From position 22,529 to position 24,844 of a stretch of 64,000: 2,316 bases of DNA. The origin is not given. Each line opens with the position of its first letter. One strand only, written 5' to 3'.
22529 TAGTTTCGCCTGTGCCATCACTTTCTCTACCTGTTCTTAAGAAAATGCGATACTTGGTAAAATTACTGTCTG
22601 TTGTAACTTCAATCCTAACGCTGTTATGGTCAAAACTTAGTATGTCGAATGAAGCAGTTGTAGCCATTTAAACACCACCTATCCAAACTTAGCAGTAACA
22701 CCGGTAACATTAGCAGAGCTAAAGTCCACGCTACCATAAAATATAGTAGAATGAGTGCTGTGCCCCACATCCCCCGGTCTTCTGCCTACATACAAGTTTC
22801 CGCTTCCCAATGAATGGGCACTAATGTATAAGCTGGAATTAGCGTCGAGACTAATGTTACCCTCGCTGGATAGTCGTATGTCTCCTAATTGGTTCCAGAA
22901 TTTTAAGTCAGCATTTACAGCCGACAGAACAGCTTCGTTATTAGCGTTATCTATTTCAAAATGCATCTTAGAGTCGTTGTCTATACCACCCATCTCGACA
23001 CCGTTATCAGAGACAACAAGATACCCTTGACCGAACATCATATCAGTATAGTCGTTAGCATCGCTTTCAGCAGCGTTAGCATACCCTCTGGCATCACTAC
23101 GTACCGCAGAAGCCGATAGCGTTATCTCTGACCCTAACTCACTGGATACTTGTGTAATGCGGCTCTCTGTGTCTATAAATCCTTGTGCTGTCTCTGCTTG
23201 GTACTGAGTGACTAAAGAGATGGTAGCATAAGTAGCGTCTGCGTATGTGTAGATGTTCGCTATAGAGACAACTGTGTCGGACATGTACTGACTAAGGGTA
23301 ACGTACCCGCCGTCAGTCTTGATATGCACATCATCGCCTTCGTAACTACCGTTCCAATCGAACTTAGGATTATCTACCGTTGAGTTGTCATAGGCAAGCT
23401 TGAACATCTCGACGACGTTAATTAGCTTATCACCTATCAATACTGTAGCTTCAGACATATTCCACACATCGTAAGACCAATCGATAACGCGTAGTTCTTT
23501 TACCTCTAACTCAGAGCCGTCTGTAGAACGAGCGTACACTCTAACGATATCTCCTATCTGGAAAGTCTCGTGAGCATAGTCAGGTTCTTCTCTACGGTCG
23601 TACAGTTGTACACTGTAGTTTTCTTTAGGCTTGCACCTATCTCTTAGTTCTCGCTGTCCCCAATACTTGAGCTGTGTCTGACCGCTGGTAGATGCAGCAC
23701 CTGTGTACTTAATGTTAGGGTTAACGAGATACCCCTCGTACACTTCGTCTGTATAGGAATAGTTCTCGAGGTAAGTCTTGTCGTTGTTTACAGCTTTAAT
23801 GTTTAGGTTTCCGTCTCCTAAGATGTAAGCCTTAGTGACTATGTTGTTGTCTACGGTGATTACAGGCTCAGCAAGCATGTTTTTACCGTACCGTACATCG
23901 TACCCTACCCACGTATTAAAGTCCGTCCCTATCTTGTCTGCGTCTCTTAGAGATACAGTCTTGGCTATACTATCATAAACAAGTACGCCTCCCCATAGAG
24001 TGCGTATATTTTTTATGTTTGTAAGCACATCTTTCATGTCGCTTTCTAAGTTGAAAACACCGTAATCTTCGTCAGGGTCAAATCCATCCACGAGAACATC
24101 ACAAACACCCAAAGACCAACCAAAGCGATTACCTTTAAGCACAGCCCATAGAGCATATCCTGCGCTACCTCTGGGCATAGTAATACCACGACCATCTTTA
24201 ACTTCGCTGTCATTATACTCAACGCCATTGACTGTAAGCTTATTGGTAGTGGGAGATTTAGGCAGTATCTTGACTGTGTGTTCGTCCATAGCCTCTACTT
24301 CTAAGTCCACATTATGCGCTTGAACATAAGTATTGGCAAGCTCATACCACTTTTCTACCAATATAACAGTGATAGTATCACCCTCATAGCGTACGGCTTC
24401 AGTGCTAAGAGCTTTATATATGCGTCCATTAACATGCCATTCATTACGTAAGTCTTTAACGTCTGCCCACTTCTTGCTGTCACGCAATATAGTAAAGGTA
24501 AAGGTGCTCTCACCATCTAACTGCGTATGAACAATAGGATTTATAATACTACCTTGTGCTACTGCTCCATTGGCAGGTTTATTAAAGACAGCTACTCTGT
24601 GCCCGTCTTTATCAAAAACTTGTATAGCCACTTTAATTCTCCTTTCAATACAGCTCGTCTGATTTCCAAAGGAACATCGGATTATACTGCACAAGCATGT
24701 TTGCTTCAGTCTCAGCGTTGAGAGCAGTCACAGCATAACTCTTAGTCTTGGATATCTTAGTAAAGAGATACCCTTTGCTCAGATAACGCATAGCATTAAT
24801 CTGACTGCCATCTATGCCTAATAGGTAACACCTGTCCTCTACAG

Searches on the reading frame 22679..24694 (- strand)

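Call 66: search_protein_families(library=phrogs, proteins=[window:22679-24694:-], max_evalue=0.00001)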
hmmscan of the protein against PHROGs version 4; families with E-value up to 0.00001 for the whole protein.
window:22679-24694:- (671 aa): 4 families
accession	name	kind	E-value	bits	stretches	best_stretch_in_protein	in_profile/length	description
phrog_3475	-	tail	3.1e-20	73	1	213-425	524-718/841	minor tail protein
phrog_22322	-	tail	5.9e-14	52.5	1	221-410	148-330/562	tail protein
phrog_4798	-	tail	1.6e-08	34.2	1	263-422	232-380/796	tail protein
phrog_6211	-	tail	1.3e-06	27.7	1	193-314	145-256/1168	minor tail protein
